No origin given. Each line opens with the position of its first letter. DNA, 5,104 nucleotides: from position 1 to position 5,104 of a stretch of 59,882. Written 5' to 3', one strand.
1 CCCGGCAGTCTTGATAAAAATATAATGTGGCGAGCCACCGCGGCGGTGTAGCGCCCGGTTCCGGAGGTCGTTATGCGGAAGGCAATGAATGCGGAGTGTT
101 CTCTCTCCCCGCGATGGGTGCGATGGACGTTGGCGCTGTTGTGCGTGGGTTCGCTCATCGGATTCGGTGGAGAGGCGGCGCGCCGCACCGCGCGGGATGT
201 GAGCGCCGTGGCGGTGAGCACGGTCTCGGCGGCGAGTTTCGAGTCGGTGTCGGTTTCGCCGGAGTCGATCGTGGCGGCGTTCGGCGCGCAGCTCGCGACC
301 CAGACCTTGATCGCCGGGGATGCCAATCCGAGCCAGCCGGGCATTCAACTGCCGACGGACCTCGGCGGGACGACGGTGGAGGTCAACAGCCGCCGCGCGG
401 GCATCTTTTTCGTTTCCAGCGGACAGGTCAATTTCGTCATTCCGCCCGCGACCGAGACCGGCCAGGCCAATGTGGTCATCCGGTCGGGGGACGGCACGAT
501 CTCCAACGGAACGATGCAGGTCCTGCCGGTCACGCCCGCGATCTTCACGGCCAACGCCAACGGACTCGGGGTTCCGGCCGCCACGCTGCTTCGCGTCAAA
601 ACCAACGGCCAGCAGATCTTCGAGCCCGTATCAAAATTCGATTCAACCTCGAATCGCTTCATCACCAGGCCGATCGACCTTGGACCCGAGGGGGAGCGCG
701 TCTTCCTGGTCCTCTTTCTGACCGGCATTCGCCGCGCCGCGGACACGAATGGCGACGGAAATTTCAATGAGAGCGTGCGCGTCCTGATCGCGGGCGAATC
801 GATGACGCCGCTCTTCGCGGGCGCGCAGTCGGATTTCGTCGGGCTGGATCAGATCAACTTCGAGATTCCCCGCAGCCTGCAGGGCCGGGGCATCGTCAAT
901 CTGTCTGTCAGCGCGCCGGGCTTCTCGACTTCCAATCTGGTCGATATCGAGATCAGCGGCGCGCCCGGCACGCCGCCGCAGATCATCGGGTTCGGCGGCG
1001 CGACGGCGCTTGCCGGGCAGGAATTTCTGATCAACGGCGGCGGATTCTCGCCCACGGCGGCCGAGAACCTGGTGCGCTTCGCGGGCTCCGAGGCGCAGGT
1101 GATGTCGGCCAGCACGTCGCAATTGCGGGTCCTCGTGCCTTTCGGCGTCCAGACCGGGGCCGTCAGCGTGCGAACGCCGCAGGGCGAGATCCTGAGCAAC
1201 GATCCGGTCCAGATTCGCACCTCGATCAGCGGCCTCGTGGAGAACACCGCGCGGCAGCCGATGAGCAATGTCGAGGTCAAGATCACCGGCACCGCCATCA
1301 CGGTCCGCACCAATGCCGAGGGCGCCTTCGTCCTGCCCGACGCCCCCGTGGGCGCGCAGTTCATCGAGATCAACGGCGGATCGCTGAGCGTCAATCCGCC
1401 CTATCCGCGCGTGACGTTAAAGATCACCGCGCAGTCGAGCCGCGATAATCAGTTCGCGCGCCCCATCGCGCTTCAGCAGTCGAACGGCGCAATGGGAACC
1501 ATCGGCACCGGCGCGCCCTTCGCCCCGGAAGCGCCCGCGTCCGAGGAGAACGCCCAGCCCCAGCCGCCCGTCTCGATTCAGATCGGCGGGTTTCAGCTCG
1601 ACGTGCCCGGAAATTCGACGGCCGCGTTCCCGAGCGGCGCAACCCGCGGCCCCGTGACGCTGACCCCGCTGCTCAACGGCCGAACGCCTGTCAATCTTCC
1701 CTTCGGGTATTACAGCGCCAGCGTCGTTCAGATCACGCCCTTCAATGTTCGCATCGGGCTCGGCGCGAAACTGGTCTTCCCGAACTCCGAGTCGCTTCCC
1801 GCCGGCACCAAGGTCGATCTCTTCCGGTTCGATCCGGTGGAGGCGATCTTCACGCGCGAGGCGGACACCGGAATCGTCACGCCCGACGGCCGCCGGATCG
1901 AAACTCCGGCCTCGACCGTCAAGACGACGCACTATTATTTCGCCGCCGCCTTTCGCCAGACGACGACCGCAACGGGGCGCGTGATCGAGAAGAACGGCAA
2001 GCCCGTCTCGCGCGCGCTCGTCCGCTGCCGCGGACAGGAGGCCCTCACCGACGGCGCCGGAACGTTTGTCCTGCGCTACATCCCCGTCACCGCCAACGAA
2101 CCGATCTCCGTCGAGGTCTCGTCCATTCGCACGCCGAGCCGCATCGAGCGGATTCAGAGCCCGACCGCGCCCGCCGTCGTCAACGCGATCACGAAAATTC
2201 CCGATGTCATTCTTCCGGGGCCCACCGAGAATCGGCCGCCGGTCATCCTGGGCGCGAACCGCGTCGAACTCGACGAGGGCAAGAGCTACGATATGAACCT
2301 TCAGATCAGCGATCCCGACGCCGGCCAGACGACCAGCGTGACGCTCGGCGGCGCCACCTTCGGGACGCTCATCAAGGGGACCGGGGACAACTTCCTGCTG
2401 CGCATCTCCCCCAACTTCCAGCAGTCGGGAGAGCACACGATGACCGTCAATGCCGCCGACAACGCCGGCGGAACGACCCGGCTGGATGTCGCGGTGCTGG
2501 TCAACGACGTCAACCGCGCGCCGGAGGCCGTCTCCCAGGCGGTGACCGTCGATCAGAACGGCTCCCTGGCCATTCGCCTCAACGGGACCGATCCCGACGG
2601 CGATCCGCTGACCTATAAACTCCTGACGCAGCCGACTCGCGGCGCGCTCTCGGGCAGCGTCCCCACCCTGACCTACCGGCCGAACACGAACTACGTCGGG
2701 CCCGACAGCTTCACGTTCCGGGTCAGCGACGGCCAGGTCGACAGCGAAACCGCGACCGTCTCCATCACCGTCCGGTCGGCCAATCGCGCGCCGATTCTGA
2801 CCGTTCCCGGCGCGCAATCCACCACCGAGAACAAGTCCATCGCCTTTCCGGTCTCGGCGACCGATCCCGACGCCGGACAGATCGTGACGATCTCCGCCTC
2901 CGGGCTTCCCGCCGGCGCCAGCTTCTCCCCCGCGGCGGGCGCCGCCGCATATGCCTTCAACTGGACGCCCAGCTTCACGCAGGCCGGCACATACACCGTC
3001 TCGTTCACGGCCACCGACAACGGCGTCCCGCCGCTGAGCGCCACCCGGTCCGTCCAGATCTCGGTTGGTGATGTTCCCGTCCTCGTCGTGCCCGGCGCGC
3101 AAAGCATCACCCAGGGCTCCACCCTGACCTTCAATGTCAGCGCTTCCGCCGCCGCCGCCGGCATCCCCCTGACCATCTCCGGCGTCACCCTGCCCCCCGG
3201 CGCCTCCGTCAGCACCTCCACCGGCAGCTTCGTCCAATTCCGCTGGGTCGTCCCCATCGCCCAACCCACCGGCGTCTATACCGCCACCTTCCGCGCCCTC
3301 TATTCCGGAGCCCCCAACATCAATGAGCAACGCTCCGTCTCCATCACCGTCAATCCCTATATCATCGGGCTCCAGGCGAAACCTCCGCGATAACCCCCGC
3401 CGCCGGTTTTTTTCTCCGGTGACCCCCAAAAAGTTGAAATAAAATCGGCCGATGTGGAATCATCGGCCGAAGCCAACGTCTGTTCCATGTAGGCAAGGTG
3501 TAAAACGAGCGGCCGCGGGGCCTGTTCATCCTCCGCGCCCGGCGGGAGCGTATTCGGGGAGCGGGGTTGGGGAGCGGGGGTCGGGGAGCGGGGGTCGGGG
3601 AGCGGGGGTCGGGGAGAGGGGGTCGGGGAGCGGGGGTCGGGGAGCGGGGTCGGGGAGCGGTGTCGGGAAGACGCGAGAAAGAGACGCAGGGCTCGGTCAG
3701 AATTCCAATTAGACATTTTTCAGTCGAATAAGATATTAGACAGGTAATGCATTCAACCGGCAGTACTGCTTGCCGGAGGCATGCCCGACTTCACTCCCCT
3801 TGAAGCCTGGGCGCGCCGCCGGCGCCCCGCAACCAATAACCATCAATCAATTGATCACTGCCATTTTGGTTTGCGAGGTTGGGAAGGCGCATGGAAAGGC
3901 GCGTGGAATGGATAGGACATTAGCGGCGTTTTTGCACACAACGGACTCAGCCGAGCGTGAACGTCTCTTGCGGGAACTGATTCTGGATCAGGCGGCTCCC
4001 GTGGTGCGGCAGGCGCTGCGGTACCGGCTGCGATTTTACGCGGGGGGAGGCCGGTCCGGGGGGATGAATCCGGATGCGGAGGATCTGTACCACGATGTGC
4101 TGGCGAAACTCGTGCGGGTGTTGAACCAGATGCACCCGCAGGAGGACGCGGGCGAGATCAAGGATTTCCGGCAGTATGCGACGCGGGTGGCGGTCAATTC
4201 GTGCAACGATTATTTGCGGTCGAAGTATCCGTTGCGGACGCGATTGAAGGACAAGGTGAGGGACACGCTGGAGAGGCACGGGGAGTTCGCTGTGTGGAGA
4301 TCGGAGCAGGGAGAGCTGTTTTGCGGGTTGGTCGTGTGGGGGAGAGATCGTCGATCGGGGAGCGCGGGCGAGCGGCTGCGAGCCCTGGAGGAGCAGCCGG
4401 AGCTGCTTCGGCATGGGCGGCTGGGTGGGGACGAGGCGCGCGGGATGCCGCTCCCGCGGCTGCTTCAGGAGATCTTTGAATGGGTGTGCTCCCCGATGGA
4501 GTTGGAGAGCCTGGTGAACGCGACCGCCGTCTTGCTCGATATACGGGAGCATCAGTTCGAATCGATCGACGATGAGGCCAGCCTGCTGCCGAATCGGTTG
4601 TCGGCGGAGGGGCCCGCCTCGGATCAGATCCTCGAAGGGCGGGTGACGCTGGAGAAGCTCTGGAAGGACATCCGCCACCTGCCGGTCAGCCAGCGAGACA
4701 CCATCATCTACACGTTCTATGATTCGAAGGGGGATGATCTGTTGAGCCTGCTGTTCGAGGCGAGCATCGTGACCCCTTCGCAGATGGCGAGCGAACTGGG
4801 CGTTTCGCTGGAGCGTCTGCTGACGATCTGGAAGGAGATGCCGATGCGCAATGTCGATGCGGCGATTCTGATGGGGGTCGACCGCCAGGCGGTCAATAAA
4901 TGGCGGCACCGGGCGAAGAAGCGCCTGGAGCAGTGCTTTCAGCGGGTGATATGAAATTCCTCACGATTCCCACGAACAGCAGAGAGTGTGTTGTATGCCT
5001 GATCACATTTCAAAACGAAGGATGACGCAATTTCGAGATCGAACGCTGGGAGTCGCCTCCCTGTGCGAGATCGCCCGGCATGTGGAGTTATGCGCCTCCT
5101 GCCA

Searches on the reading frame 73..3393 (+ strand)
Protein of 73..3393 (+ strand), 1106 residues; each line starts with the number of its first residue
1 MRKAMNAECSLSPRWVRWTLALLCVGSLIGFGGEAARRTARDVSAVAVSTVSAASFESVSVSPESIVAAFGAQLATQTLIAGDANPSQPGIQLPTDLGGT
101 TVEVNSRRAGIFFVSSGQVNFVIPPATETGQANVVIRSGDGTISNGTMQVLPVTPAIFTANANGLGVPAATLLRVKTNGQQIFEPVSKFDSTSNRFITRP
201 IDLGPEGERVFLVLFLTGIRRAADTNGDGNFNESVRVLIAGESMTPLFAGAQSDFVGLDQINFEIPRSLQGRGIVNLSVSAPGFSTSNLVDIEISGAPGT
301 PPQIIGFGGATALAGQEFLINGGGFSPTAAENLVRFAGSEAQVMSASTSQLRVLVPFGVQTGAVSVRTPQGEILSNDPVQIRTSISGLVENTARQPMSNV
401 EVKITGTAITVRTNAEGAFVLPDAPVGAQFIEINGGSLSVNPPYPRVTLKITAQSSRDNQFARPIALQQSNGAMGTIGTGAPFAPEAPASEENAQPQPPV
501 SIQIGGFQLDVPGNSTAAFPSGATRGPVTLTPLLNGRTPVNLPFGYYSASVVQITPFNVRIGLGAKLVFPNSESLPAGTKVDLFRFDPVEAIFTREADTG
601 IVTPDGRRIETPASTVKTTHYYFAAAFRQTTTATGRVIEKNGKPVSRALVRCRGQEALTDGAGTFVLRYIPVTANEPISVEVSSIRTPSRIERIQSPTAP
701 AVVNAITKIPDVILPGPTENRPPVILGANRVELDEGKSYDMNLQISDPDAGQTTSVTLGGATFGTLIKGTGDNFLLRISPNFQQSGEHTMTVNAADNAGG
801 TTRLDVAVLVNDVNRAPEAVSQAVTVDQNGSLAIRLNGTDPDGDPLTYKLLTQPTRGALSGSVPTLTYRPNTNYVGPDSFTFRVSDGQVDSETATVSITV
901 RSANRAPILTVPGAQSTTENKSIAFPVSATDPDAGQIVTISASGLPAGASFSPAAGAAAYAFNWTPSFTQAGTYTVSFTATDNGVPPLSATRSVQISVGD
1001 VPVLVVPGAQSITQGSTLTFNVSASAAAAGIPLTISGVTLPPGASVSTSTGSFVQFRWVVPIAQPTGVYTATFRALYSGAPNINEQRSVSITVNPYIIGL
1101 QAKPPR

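Call 67: search_protein_families(library=pfam, proteins=[window:73-3393:+], max_evalue=0.0001)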
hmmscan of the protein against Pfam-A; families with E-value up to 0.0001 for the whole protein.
window:73-3393:+ (1106 aa): 9 families
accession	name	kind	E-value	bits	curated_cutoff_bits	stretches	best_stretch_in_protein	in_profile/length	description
PF17963.7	Big_9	-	1.1e-30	106.8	23.6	2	814-899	1-89/89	Bacterial Ig domain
PF17803.7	Cadherin_4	-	5.9e-18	65.6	25.1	1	806-860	3-62/71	Bacterial cadherin-like domain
PF17892.7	Cadherin_5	-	2.9e-14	53.1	26.5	1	813-900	1-97/98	Cadherin-like domain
PF05345.18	He_PIG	-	4.7e-14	53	24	1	906-998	1-95/96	Putative Ig domain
PF13620.12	CarboxypepD_reg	-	1.7e-10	41.6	32.3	1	384-432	1-53/82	Carboxypeptidase regulatory-like domain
PF13715.12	CarbopepD_reg_2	-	1.9e-07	31.4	32.2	0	385-431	1-48/88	CarboxypepD_reg-like domain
PF01833.30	TIG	-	3.6e-06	27.3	20.9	0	95-146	28-79/84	IPT/TIG domain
PF18911.6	PKD_4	-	4.7e-06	27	27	0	904-984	1-73/85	PKD domain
PF19077.6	Big_13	-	9.9e-05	23.2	27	0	750-805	37-94/102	Bacterial Ig-like domain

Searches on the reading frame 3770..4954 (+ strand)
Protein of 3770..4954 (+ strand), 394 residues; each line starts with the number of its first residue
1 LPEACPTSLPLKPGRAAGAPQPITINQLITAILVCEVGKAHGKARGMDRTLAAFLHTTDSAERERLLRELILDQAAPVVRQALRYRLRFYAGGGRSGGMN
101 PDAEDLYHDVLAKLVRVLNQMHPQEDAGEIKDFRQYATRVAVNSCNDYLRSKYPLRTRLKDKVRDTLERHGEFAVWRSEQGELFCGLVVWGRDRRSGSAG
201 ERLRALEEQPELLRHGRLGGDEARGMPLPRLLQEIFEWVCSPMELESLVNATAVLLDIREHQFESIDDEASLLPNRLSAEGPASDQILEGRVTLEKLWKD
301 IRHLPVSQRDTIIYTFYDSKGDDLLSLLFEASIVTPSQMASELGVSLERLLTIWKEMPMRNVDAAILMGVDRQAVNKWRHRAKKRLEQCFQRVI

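Call 85: search_protein_families(library=pfam, proteins=[window:3770-4954:+], max_evalue=0.0001)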
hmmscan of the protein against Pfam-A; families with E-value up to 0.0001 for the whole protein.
window:3770-4954:+ (394 aa): 1 family
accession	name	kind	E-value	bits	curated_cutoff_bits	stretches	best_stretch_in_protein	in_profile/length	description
PF04542.20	Sigma70_r2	-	5.7e-05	23.3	24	0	97-152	17-68/71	Sigma-70 region 2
